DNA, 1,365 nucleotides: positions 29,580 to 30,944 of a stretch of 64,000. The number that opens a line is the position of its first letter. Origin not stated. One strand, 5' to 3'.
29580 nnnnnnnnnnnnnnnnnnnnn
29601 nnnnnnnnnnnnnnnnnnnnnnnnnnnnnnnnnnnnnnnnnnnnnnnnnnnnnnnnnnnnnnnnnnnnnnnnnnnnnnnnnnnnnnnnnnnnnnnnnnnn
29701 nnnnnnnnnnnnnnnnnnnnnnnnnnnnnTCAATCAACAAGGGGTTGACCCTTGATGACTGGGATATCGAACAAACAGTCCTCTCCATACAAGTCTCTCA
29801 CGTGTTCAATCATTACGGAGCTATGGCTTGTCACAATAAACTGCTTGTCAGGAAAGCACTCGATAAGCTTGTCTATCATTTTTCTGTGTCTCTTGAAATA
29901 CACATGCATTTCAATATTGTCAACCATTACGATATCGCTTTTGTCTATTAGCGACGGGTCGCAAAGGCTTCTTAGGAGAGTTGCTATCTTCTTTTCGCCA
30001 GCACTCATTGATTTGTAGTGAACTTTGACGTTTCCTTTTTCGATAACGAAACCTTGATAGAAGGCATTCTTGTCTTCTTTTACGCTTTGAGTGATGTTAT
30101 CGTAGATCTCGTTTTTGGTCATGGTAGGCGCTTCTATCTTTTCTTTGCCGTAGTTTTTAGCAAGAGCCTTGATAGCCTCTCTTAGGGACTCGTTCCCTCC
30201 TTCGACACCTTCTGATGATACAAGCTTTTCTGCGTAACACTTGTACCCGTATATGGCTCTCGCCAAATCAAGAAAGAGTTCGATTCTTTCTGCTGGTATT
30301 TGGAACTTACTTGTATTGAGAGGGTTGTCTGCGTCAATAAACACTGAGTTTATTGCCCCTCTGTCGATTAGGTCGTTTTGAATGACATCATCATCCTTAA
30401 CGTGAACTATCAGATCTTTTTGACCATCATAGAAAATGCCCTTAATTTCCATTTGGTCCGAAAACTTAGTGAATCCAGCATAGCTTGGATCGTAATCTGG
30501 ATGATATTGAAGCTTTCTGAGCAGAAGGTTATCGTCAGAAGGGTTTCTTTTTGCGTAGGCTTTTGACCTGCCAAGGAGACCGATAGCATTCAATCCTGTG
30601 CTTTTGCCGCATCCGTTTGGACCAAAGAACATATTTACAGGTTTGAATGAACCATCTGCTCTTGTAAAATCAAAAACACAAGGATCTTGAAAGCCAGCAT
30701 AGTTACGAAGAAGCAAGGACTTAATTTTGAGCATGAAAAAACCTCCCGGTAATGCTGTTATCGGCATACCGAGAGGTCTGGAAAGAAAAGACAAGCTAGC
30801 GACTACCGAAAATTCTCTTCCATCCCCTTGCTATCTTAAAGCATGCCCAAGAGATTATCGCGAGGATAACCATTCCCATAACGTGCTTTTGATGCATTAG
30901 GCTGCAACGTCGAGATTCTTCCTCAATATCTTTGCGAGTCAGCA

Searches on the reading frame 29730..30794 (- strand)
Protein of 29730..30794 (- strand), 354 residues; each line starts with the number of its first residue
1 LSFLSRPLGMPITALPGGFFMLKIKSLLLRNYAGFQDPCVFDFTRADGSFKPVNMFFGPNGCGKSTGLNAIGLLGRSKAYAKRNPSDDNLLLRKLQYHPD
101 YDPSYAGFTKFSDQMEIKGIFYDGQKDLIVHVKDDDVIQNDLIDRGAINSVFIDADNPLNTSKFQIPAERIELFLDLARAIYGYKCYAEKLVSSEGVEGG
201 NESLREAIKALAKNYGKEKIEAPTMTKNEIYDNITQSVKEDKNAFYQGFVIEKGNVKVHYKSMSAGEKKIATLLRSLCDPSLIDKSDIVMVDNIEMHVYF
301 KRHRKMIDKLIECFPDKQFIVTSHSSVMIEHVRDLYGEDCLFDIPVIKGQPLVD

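Call 6: search_protein_families(library=pfam, proteins=[window:29730-30794:-], max_evalue=0.01)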
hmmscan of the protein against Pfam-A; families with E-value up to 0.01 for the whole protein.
window:29730-30794:- (354 aa): 7 families
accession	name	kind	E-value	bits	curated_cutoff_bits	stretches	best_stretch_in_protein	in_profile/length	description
PF13175.12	AAA_15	-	4.5e-16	59.9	32.1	2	194-329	243-374/374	AAA ATPase domain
PF13304.12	AAA_21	-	3.8e-11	44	27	1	53-329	1-303/304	AAA domain, putative AbiEii toxin, Type IV TA system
PF02463.25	SMC_N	-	1.4e-10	41.4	40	1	44-337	16-210/220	RecF/RecN/SMC N terminal domain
PF13476.12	AAA_23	-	1.3e-06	29.7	27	1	26-74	1-42/201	AAA domain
PF00005.33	ABC_tran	-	0.00015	22.8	25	0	55-71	15-31/137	ABC transporter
PF13514.12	AAA_27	-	0.0009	19.3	22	1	23-72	2-47/206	AAA domain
PF11687.14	DUF3284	-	0.0037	17.6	23.7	1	213-271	49-107/119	Domain of unknown function (DUF3284)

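Call 47: search_protein_families(library=padloc, proteins=[window:29730-30794:-], max_evalue=0.01)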
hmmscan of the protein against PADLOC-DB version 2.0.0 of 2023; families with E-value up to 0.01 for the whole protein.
window:29730-30794:- (354 aa): 80 families (the best 25 are shown)
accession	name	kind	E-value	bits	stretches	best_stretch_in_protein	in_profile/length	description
PDLC00271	PtuA1|PtuA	-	1.2e-19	69.2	2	213-334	200-327/421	AAA ATPase domain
PDLC00304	PtuA1|PtuA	-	1.3e-19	68.7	2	286-333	289-336/444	AAA ATPase domain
PDLC02979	AriA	-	1.4e-17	62.6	2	180-329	237-373/373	-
PDLC04135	mad3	-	2.2e-14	51.8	1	49-332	19-330/374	mads_3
PDLC00301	PtuA1|PtuA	-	2.8e-14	51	1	234-332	221-328/429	AAA ATPase domain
PDLC02980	AriA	-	1.6e-13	49.3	1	53-329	1-303/304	-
PDLC02913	ATPase_I-A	-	2.6e-13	48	1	224-332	292-410/508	-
PDLC00269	PtuA1|PtuA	-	2.8e-13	48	2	280-327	291-338/446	AAA ATPase domain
PDLC00284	PtuA1|PtuA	-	2.8e-13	47.6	1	249-333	346-439/545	AAA ATPase domain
PDLC00299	PtuA1|PtuA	-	3.2e-13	47.5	1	224-333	301-425/535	AAA ATPase domain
PDLC00278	PtuA1|PtuA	-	3.6e-13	47.6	1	286-333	288-335/436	AAA ATPase domain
PDLC00286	PtuA1|PtuA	-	6.3e-13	46.6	1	248-334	101-196/289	AAA ATPase domain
PDLC02335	AbiLi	-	1.4e-12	45.4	1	24-330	50-242/326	AbiLi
PDLC00298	PtuA1|PtuA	-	1.6e-12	45.2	1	284-333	280-329/423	AAA ATPase domain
PDLC00267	PtuA1|PtuA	-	4.2e-12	43.9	1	284-333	284-333/438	AAA ATPase domain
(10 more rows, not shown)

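Call 48: search_protein_families(library=ncbifam, proteins=[window:29730-30794:-], max_evalue=0.01)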
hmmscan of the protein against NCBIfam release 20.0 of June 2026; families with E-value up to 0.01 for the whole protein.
window:29730-30794:- (354 aa): 5 families
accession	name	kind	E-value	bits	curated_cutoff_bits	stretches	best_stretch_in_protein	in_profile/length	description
NF041760.1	PtuA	equivalog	1.4e-11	44.1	500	1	217-332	297-423/524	retron Ec78 anti-phage system effector ATPase PtuA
TIGR00611.2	recf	equivalog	4.4e-05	22.8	172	1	49-84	18-54/339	DNA replication/repair protein RecF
TIGR00618.1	sbcc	subfamily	0.00014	20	478.5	1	23-72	2-48/1043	exonuclease subunit SbcC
TIGR03185.1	DNA_S_dndD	equivalog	0.00042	18.9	245.85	1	23-79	2-58/650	DNA sulfur modification protein DndD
NF047739.1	antiphage_MADS3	equivalog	0.0028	16.9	420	0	46-76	16-46/427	methylation-associated defense system AAA family ATPase MAD3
